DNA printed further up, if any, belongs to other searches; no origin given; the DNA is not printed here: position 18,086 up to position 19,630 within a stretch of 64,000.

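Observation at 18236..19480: Extracytoplasmic, membrane-anchored caspase-like (C14) protease inserted into a conserved housekeeping block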

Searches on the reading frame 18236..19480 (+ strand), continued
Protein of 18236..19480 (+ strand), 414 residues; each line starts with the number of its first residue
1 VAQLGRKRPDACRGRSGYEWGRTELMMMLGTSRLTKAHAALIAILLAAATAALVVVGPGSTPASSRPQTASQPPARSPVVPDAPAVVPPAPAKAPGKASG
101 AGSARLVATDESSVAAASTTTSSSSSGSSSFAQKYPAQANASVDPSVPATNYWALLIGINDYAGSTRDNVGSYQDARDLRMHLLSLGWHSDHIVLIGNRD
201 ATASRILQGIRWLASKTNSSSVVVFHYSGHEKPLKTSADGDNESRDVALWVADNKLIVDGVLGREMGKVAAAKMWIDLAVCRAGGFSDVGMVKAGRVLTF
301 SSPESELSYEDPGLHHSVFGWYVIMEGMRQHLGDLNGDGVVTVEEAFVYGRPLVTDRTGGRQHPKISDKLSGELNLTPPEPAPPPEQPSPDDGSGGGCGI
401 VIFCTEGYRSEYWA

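Call 15: find_encoding_contigs(protein=P0081, flank=10000, max_places=2)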
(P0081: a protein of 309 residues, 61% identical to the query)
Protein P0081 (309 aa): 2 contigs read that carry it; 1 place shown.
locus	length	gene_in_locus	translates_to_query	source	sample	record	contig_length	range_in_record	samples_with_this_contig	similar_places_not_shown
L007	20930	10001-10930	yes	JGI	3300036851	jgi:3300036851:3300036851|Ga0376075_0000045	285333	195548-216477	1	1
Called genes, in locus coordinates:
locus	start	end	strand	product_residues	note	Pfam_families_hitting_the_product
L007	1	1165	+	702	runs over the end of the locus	PF01590:GAF, PF13185:GAF_2, PF00512:HisKA, PF02518:HATPase_c, PF13581:HATPase_c_2 (faint)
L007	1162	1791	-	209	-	PF03861:ANTAR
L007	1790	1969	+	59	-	-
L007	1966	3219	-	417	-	-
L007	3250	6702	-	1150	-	PF02463:SMC_N, PF13175:AAA_15, PF13304:AAA_21 (weak), PF13476:AAA_23, PF13555:AAA_29 (weak), PF06470:SMC_hinge, PF13304:AAA_21 (weak)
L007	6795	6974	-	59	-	-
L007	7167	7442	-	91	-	PF00708:Acylphosphatase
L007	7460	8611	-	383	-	PF00899:ThiF, PF00581:Rhodanese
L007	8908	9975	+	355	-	PF00656:Peptidase_C14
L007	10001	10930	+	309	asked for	PF00656:Peptidase_C14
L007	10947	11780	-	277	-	PF01149:Fapy_DNA_glyco, PF06831:H2TH, PF06827:zf-FPG_IleRS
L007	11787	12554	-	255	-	PF22935:RM44_endonuclase (weak), PF14622:Ribonucleas_3_3, PF00636:Ribonuclease_3, PF00035:dsrm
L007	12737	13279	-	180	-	PF02620:YceD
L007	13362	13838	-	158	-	-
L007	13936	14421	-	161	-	PF01467:CTP_transf_like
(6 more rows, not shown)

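Call 16: find_encoding_contigs(protein=P0066, flank=10000, max_places=2)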
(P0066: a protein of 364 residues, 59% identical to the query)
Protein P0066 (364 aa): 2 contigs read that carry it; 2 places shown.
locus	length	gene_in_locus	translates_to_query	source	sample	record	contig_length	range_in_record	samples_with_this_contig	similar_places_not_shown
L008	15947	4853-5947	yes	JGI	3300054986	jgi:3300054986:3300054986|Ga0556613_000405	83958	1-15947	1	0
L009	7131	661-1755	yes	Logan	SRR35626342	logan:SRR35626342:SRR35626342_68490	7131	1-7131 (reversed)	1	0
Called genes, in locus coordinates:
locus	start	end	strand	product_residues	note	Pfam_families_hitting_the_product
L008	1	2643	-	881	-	?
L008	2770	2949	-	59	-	-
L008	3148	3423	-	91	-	PF00708:Acylphosphatase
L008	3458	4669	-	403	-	PF00899:ThiF, PF00581:Rhodanese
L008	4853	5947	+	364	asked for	PF00656:Peptidase_C14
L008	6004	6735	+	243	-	PF13489:Methyltransf_23, PF08241:Methyltransf_11, PF08242:Methyltransf_12, PF13649:Methyltransf_25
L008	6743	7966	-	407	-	PF13091:PLDc_2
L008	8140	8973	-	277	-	PF01149:Fapy_DNA_glyco, PF05833:NFACT_N (faint), PF06831:H2TH, PF06827:zf-FPG_IleRS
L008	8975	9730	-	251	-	PF22935:RM44_endonuclase, PF14622:Ribonucleas_3_3, PF00636:Ribonuclease_3, PF00035:dsrm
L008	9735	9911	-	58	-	PF01783:Ribosomal_L32p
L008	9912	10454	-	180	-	PF02620:YceD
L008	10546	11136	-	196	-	-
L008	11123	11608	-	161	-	PF01467:CTP_transf_like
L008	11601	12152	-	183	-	PF03602:Cons_hypoth95, PF05175:MTS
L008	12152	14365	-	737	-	PF17191:RecG_wedge, PF01336:tRNA_anti-codon, PF00270:DEAD, PF04851:ResIII, PF00271:Helicase_C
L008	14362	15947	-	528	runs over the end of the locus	PF02734:Dak2, PF21645:FakA-like_M, PF13684:FakA-like_C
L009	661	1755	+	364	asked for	PF00656:Peptidase_C14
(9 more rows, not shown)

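Call 17: find_encoding_contigs(protein=P0068, flank=10000, max_places=2)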
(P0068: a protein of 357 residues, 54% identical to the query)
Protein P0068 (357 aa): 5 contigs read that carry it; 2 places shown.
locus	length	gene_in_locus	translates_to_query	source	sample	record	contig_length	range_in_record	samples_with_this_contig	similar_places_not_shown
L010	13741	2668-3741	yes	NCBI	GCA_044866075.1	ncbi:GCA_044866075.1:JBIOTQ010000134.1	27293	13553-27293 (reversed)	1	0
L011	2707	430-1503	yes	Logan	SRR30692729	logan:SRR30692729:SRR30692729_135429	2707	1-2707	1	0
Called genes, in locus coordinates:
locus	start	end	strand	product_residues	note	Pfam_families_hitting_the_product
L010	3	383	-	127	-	?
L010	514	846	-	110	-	-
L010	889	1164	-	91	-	PF00708:Acylphosphatase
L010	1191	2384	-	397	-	PF00899:ThiF, PF00581:Rhodanese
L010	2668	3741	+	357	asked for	PF00656:Peptidase_C14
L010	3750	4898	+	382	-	PF00656:Peptidase_C14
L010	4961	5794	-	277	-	PF01149:Fapy_DNA_glyco, PF06831:H2TH, PF06827:zf-FPG_IleRS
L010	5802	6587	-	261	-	PF22935:RM44_endonuclase (weak), PF14622:Ribonucleas_3_3, PF00636:Ribonuclease_3, PF00035:dsrm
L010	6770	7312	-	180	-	PF02620:YceD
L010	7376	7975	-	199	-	-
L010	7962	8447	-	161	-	PF01467:CTP_transf_like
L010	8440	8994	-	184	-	PF03602:Cons_hypoth95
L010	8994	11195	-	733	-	PF17191:RecG_wedge, PF01336:tRNA_anti-codon, PF00270:DEAD, PF04851:ResIII (weak), PF00271:Helicase_C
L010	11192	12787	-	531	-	PF02734:Dak2, PF21645:FakA-like_M, PF13684:FakA-like_C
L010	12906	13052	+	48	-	PF00830:Ribosomal_L28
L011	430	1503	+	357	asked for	PF00656:Peptidase_C14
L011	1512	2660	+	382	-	PF00656:Peptidase_C14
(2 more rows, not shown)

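Call 21: predict_structure(alignment_id=A1)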
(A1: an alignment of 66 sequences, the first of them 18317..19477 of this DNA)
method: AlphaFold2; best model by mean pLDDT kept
length: 387 residues; sequences in the alignment: 66
mean_pLDDT: 80.9   pTM: 0.73
mean pLDDT of the five models: 80.9, 80.4, 80.3, 80.1, 79.7
residues with pLDDT >= 90: 214; 70-90: 68; 50-70: 49; < 50: 56
segments of 3 or more residues with pLDDT < 50: 1-3, 30-75
pLDDT, mean of each block of 10 residues (from residue 1): 66 90 74 41 38 38 40 56 60 54 89 97 98 87 85 98 98 96 98 98 85 73 93 95 98 88 94 92 89 95 95 96 97 95 91 93 70 51 55
secondary structure, 60 per line:
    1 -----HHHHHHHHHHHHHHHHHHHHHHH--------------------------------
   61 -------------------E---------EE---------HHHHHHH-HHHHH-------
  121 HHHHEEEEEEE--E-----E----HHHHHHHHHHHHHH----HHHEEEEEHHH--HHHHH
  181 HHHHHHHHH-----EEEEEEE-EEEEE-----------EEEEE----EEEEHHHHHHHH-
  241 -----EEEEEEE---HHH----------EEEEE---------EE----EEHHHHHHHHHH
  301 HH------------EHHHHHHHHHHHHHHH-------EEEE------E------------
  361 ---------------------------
elements in order: H6-28 H101-107 H109-113 H121-124 E125-131 H145-158 E166-170 H176-189 E195-201 E203-207 E219-223 E228-231 H232-239 E246-252 E269-273 H291-302 H316-330 E338-341
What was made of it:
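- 18347..18406 (+): N-terminal hydrophobic helix (aa 38-57, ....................): a signal-anchor / TM segment with basic residues on its N-terminal side. The AF2 model has a helix at model residues 6-28 (call 21).
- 18407..18616 (+): Pro/Ala/Ser-rich disordered stalk (aa 58-127). pLDDT is below 50 for model residues 30-75 (call 21).
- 18617..19366 (+): Caspase-hemoglobinase fold catalytic domain (aa 128-377; the Pfam match covers aa 153-368 = 18692-19339). Most 10-residue blocks of the domain have mean pLDDT between 85 and 98; one loop block dips to 73 (call 21).
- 19235..19270 (+): EF-hand-type 12-residue Ca2+-binding loop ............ (aa 334-345), between the two C-terminal helices of the domain. 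The model shows helix 291-302, then a loop, then helix 316-330 (call 21).
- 19367..19477 (+): C-terminal tail: a Pro-rich spacer followed by a Cys-bracketed hydrophobic motif, C398-GIVIF-C404. AF2 confidence here is low (51-55) (call 21).
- On Peptidase family C14 (Pfam PF00656, clan CD): AF2 model with most core blocks at pLDDT 85-98 (call 21).
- On EF-hand Ca2+-binding loop: The model has helix 291-302, a loop, then helix 316-330 (call 21).
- The AF2 model has mean pLDDT 80.9, with most core blocks between 85 and 98 (call 21). A disordered P/A/S stalk follows it (call 21).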

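Call 26: search_solved_structures(query=A1, max_evalue=0.01, show_alignments=4)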
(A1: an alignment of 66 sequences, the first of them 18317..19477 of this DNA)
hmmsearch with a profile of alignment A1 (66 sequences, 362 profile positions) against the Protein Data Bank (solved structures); distinct sequences matched with E-value up to 0.01: 10.
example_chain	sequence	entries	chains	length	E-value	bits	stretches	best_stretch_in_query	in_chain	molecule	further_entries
7qp0_A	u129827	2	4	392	2.2e-10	43.9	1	103-201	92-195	Metacaspase-1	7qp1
4f6o_A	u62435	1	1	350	2.5e-10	43.7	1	104-201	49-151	Metacaspase-1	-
4f6p_A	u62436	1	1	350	2.5e-10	43.7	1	104-201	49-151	Metacaspase-1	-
6w8s_A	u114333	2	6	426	1.2e-07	34.9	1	111-247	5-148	Metacaspase-4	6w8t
4afr_A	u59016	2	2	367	1.9e-06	30.9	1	104-207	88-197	METACASPASE | METACASPASE MCA2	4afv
4afp_A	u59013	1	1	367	1.9e-06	30.9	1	104-207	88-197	METACASPASE MCA2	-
4af8_A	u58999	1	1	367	2.1e-06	30.8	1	104-207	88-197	METACASPASE MCA2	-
6w8r_A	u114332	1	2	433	3e-06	30.3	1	111-227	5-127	Metacaspase-4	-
8a53_A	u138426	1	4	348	0.00013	24.9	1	97-222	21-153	Metacaspase-9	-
9n3d_A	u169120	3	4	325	0.00044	23.2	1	111-222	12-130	Metacaspase-9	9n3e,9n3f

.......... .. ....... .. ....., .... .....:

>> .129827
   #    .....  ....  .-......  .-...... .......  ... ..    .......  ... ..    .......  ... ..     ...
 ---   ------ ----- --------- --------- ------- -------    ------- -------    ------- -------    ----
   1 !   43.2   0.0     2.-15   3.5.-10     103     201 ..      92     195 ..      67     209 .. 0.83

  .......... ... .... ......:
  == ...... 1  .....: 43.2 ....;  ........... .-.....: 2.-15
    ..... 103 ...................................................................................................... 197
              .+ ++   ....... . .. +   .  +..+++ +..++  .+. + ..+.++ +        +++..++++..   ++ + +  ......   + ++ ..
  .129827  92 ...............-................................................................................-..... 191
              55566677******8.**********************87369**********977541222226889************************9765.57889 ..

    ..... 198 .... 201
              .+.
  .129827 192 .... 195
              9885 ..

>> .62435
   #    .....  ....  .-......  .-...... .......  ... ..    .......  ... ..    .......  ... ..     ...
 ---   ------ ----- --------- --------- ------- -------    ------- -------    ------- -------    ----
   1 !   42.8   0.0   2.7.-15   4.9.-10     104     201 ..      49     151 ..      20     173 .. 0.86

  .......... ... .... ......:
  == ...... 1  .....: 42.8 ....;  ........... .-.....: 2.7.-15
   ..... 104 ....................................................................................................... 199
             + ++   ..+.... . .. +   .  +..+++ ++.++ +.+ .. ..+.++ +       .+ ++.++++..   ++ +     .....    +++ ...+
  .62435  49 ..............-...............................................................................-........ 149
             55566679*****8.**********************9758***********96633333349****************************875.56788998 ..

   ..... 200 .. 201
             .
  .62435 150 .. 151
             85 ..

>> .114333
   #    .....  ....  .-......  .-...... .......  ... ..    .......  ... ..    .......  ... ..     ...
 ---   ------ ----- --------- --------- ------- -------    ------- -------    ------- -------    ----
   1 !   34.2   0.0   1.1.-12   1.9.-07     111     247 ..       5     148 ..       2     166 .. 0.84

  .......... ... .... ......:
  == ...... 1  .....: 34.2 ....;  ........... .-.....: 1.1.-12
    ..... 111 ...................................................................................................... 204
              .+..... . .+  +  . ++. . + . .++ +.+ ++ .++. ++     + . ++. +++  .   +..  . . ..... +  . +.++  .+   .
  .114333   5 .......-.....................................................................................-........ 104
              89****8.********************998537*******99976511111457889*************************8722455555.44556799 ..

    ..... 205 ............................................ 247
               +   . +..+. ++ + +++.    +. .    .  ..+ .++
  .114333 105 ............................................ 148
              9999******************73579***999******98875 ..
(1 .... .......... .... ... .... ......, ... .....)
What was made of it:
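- On Metacaspases sensu stricto (types I-III): Profile-to-PDB alignments with metacaspases end at or just after the catalytic Cys; the furthest reaches profile position 247 of 362 (call 26).
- Closest known: Arabidopsis metacaspase-4 / metacaspase-9. Different: This protein has no long p20-p10 linker and no sequence-level match to a metacaspase p10 domain; the profile alignments stop just after the catalytic Cys (call 26).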

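Call 43: search_protein_families(library=pfam, proteins=[L008:6004-6735:+], max_evalue=0.01)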
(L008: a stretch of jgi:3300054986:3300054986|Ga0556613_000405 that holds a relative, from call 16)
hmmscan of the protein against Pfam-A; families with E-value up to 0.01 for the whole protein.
L008:6004-6735:+ (243 aa): 5 families
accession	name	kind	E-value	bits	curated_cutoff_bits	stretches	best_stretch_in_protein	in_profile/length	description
PF13649.12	Methyltransf_25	-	5.8e-13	49.8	27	1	54-144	2-97/97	Methyltransferase domain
PF08241.18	Methyltransf_11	-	1.9e-11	44.9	21.2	1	54-148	1-95/95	Methyltransferase domain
PF08242.18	Methyltransf_12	-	2.8e-10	41.2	30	1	54-146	1-98/98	Methyltransferase domain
PF13489.12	Methyltransf_23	-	8.6e-09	35.8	27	1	35-192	6-162/164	Methyltransferase domain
PF13847.12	Methyltransf_31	-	4e-06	27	27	1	51-152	5-113/145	Methyltransferase domain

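Call 47: search_protein_representatives(alignment_id=A1)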
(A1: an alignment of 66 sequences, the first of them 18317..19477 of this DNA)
Query: 66 sequences, 362 profile positions. Proteins with E-value up to 0.001 (for the whole library): 19927; up to 1e-10: 3597; up to 1e-30: 178. The best 150 are listed.
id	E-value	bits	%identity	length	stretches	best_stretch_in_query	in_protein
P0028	4.0e-163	559.6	-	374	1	2-360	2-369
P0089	2.0e-145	501.4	-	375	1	2-359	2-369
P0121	1.6e-133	462.2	-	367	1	12-347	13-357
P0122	4.2e-126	437.8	-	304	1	86-360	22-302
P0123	1.0e-122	426.6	-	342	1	88-334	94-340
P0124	1.8e-114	399.6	-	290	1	81-337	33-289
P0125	9.0e-111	387.4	-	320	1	93-337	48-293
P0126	3.5e-109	382.2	-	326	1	13-336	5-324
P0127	4.3e-109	381.9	-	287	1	78-338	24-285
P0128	2.5e-99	349.7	-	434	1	49-358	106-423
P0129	4.6e-99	348.9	-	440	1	80-358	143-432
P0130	3.4e-96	339.4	-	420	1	53-358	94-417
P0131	6.1e-95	335.3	-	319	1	96-333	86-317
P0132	2.6e-94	333.2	-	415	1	55-346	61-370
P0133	4.1e-93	329.3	-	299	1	108-338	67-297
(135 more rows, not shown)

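Call 52: search_protein_families(library=padloc, proteins=[window:18317-19480:+], max_evalue=0.01)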
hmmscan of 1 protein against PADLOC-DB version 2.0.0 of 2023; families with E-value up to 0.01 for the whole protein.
window:18317-19480:+ (387 aa): 1 family
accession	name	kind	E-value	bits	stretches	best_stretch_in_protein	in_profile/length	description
PDLC02987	caspase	-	7.9e-14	49.7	1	124-205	2-82/453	-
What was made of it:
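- On Defence or conflict-system caspases (PADLOC 'caspase', NCBIfam caspase_w_EACC1): PADLOC matches profile positions 2-82 of 453 only (call 52).
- The PADLOC 'caspase' model hits aa 124-205 (E = 8e-14, call 52).
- Tried and rejected: PADLOC gave only a partial, domain-level hit, so the defence-system reading was rejected (call 52).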
